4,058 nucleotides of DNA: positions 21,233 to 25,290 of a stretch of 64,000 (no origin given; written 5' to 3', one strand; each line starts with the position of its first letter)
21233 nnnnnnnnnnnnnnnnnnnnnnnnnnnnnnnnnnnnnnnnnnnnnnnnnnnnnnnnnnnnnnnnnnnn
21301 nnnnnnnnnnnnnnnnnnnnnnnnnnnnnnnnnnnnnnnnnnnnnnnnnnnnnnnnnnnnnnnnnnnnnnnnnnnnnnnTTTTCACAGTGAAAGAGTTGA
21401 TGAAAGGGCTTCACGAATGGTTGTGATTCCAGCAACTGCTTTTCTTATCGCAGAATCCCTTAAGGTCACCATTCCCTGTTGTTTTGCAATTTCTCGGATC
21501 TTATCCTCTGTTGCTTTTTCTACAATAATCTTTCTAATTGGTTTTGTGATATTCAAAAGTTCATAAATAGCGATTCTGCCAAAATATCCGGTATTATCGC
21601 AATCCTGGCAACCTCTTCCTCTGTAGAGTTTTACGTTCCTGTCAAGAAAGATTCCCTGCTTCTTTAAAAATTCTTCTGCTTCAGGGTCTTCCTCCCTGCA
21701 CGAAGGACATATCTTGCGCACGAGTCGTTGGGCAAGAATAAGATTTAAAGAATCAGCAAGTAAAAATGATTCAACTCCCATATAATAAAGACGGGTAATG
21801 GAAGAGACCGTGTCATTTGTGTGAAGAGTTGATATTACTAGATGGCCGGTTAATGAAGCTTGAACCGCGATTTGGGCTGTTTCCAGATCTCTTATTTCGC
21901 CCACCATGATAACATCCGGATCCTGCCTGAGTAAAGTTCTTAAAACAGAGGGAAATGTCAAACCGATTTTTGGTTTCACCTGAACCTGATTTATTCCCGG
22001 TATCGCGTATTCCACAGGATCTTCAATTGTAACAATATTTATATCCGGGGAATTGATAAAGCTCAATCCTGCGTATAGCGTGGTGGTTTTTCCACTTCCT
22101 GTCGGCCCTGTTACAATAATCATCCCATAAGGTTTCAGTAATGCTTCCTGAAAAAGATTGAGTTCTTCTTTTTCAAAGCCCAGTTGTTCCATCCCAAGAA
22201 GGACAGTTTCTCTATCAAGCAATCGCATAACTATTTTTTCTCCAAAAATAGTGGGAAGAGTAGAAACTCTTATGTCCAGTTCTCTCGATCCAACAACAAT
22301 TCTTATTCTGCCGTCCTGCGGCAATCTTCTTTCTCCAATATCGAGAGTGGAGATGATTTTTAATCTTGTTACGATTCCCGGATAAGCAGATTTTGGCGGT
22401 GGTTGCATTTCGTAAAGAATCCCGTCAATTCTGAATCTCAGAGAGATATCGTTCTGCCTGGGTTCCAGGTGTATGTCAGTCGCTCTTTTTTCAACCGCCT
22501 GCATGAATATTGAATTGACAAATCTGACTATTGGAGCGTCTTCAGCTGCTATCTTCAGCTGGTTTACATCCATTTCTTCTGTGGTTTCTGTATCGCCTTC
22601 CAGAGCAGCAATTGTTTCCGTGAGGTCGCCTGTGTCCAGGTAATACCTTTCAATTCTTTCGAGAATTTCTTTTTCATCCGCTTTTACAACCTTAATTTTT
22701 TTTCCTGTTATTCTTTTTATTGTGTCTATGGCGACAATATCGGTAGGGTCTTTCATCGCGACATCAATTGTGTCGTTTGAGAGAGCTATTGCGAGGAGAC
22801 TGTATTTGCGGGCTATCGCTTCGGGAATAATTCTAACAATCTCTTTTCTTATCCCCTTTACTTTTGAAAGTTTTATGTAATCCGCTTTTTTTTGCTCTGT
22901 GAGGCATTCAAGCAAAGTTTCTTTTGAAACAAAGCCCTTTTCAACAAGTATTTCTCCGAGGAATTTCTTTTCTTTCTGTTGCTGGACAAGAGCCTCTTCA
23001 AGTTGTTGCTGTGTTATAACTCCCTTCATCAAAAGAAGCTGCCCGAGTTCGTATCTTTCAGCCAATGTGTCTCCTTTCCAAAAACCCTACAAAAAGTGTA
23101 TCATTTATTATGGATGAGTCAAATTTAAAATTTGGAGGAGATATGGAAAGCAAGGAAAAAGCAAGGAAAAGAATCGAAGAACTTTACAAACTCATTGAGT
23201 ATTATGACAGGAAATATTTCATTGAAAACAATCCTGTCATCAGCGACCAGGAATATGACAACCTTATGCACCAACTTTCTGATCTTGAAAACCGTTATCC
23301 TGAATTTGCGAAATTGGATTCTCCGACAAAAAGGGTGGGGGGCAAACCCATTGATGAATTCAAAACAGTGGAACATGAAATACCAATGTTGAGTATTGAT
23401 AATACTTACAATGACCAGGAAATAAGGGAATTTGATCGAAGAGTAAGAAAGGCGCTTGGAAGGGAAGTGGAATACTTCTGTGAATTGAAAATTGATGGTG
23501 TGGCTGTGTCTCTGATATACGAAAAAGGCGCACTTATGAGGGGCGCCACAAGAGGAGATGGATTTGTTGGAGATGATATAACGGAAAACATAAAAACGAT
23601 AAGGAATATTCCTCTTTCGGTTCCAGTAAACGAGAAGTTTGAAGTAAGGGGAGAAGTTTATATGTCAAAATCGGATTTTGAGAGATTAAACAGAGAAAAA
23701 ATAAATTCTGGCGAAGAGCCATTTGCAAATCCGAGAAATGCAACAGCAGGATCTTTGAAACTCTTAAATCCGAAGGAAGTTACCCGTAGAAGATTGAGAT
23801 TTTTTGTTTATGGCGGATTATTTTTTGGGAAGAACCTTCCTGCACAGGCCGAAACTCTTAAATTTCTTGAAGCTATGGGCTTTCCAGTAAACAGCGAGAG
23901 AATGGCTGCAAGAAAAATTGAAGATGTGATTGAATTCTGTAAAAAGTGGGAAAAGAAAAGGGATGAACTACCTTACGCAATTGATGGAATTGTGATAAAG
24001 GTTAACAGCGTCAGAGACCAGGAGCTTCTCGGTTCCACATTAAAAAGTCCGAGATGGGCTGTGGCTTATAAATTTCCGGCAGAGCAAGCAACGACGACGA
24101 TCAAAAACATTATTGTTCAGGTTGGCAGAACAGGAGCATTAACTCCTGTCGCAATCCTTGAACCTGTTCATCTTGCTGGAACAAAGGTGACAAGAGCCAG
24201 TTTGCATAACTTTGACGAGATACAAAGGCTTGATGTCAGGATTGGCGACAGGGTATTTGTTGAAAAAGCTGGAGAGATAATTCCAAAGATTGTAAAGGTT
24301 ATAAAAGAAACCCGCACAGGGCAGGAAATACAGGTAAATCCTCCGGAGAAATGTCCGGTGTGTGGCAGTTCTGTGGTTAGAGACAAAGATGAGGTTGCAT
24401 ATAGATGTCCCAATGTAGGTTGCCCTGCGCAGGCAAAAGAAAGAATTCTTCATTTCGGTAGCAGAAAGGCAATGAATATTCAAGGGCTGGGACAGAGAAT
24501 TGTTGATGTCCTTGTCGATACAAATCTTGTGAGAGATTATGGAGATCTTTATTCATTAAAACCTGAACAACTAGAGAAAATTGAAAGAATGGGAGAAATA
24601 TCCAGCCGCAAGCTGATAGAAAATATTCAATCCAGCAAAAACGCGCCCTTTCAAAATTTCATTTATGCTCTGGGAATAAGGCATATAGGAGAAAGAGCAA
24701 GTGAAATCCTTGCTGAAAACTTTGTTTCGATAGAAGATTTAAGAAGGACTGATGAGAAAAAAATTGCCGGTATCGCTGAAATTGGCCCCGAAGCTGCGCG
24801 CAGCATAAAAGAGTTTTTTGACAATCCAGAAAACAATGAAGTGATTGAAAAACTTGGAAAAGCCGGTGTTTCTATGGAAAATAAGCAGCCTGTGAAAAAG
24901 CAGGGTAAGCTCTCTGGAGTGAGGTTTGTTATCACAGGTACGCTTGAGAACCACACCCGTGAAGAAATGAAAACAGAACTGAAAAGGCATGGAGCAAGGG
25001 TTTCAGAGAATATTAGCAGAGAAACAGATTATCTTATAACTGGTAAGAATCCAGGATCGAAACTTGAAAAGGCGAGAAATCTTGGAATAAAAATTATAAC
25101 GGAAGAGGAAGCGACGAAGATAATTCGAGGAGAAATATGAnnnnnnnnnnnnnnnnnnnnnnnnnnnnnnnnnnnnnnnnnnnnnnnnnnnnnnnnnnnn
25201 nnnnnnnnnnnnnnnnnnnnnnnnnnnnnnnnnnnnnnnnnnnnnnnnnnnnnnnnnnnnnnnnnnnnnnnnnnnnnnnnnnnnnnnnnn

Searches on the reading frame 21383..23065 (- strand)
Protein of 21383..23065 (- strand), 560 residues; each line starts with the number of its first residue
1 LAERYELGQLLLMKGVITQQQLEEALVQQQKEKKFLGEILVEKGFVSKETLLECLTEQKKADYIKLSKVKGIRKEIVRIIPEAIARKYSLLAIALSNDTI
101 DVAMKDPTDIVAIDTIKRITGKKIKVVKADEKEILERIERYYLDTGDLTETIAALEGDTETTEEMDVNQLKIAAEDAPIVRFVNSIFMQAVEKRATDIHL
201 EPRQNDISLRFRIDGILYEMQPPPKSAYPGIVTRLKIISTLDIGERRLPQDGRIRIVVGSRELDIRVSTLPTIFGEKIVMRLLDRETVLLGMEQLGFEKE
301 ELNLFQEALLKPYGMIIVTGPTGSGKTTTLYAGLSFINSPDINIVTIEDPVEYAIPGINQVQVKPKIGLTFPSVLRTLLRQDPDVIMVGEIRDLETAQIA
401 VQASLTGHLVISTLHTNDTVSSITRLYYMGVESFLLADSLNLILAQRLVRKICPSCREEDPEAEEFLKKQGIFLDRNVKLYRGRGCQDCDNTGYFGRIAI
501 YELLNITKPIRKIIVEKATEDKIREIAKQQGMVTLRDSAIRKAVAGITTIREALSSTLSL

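Call 14: search_protein_families(library=pfam, proteins=[window:21383-23065:-], max_evalue=0.001)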
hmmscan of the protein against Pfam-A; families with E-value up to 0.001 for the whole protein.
window:21383-23065:- (560 aa): 2 families
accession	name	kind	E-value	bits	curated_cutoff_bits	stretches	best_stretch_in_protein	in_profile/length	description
PF00437.27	T2SSE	-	2.1e-141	471.3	24.9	1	174-554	3-369/370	Type II/IV secretion system protein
PF05157.20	MshEN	-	2.3e-16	60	23.1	1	73-145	14-87/90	MshEN domain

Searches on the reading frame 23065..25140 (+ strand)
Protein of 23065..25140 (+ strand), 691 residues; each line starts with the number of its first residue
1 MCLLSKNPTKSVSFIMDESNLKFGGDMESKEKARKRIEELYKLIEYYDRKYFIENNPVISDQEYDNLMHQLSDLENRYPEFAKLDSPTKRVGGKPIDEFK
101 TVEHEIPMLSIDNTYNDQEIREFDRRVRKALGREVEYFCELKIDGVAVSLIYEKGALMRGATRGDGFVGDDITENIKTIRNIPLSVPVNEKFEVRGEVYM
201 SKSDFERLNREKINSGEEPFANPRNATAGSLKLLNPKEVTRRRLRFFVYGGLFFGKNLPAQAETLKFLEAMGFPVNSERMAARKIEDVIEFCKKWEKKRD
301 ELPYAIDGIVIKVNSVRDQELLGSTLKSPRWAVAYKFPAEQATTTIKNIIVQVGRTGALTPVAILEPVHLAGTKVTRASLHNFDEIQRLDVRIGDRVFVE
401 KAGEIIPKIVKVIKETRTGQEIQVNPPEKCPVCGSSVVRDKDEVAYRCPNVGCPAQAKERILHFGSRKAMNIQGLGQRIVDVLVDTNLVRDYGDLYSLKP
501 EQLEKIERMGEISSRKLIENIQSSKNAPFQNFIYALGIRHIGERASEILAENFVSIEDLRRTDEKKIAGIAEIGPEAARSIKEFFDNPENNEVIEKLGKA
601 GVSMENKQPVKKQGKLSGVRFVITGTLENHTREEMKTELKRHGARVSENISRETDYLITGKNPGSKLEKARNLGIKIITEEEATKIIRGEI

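Call 69: search_protein_families(library=pfam, proteins=[window:23065-25140:+], max_evalue=0.00001)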
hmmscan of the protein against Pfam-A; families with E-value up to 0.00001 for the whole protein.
window:23065-25140:+ (691 aa): 7 families
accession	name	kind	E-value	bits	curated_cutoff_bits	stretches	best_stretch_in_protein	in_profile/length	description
PF01653.23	DNA_ligase_aden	-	1.5e-94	316.7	27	1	98-340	3-253/253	NAD-dependent DNA ligase adenylation domain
PF03120.22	DNA_ligase_OB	-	1.4e-35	121.4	32.9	1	343-420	1-78/79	NAD-dependent DNA ligase OB-fold domain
PF12826.13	HHH_2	-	6.2e-22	78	27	1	532-594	2-64/64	Helix-hairpin-helix motif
PF00533.33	BRCT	-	1.3e-14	54.6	21.3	1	612-681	2-72/78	BRCA1 C Terminus (BRCT) domain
PF03119.21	DNA_ligase_ZBD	-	1.2e-11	44.7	25.8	1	429-455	1-27/27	NAD-dependent DNA ligase C4 zinc finger domain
PF14520.12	HHH_5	-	4.3e-10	40.4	27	0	534-584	3-54/57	Helix-hairpin-helix domain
PF12738.14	PTCB-BRCT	-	1.4e-07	31.9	22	1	622-679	4-60/63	twin BRCT domain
